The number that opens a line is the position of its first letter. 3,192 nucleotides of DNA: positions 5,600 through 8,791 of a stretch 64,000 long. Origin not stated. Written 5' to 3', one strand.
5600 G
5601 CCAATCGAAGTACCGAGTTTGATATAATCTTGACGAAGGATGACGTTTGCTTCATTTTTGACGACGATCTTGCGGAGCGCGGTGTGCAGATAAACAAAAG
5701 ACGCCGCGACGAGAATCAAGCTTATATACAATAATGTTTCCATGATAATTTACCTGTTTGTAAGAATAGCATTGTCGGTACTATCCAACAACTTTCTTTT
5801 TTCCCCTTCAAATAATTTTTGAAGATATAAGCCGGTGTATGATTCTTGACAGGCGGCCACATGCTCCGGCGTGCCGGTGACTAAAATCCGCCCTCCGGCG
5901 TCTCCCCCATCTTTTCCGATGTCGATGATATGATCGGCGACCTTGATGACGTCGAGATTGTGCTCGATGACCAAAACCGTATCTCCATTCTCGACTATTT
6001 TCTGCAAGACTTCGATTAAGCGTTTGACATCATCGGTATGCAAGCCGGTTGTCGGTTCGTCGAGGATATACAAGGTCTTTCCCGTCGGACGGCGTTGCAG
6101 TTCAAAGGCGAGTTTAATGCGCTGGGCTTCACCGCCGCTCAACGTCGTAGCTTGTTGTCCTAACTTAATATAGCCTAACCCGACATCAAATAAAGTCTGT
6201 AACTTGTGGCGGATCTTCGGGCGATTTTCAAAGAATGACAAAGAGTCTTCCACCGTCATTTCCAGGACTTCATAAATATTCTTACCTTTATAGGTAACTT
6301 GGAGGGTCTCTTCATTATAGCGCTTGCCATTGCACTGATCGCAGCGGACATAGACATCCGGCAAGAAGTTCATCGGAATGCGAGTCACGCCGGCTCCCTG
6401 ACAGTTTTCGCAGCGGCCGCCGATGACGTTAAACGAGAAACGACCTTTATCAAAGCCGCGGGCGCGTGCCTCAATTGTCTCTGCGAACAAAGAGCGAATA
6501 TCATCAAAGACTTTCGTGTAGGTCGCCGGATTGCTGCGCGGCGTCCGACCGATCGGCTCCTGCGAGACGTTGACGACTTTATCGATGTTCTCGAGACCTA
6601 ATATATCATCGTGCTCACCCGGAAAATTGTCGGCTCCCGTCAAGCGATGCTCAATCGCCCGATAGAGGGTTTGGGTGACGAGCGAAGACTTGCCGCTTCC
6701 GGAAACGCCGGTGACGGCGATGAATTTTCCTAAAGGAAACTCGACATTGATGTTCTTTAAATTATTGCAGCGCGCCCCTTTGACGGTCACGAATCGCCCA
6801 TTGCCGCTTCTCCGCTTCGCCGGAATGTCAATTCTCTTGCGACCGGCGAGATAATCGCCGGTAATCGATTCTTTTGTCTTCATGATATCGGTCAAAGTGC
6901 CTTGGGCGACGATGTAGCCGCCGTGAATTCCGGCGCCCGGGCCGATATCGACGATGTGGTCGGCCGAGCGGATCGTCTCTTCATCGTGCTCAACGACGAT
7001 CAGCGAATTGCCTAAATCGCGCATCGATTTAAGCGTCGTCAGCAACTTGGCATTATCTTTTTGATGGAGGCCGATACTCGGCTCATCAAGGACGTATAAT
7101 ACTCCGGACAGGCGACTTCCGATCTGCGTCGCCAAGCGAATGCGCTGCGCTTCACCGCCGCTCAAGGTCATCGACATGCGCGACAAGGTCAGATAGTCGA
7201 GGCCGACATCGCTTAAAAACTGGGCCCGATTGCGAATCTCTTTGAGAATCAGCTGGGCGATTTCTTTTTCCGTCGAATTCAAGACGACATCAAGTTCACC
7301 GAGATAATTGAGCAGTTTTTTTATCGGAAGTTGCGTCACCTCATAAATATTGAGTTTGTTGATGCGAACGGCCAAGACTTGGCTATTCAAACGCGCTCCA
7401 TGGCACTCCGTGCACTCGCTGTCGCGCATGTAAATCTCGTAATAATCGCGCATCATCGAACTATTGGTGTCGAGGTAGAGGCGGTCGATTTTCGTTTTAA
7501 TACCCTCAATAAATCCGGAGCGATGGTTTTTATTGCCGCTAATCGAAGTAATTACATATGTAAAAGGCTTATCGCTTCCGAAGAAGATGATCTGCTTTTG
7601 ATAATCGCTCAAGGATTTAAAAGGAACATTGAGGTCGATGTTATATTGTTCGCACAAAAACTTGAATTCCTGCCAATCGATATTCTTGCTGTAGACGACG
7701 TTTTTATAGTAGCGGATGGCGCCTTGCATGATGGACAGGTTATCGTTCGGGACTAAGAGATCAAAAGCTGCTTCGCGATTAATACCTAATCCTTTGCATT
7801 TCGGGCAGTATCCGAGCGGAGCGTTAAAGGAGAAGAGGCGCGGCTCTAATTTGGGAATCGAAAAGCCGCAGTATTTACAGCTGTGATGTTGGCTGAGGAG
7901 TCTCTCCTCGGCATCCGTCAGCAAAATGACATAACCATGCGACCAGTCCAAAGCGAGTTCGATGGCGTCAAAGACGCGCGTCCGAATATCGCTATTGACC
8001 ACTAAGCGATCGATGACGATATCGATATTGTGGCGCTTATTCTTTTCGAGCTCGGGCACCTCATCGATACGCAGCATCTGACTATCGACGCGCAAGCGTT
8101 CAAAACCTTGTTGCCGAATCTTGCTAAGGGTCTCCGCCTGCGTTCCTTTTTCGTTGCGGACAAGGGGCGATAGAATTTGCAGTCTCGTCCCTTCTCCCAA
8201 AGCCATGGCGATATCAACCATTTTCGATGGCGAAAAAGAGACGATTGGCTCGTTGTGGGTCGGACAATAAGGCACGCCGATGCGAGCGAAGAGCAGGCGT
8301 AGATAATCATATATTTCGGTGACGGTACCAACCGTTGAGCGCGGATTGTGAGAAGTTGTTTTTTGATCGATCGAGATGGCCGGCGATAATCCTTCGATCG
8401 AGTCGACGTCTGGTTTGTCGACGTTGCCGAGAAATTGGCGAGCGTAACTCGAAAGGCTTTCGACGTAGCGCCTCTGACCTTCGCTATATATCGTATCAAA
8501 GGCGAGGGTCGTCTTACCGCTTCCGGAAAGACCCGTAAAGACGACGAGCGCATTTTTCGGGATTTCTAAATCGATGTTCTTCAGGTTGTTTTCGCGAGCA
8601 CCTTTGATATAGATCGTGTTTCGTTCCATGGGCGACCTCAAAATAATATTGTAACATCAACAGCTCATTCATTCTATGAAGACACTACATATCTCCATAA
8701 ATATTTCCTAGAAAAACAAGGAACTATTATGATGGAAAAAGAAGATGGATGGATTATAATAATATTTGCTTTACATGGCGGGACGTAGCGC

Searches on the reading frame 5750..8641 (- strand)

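Call 58: search_protein_families(library=pfam, proteins=[window:5750-8641:-], max_evalue=0.00001)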
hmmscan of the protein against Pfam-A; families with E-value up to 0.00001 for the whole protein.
window:5750-8641:- (963 aa): 6 families
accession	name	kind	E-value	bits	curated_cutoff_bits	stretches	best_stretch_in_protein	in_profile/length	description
PF17760.6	UvrA_inter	-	1.8e-33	115.1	23.3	1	137-241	2-106/109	UvrA interaction domain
PF17755.6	UvrA_DNA-bind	-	5.2e-23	81.9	23.2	1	294-402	3-109/110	UvrA DNA-binding domain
PF00005.33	ABC_tran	-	4e-20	73.3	25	0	795-865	74-137/137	ABC transporter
PF02463.25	SMC_N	-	4.8e-12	46.2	40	0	806-909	135-212/220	RecF/RecN/SMC N terminal domain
PF13304.12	AAA_21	-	4.7e-07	30.6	27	0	834-885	238-288/304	AAA domain, putative AbiEii toxin, Type IV TA system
PF13191.12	AAA_16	-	3.7e-06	28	32.6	0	640-666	26-51/167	AAA ATPase domain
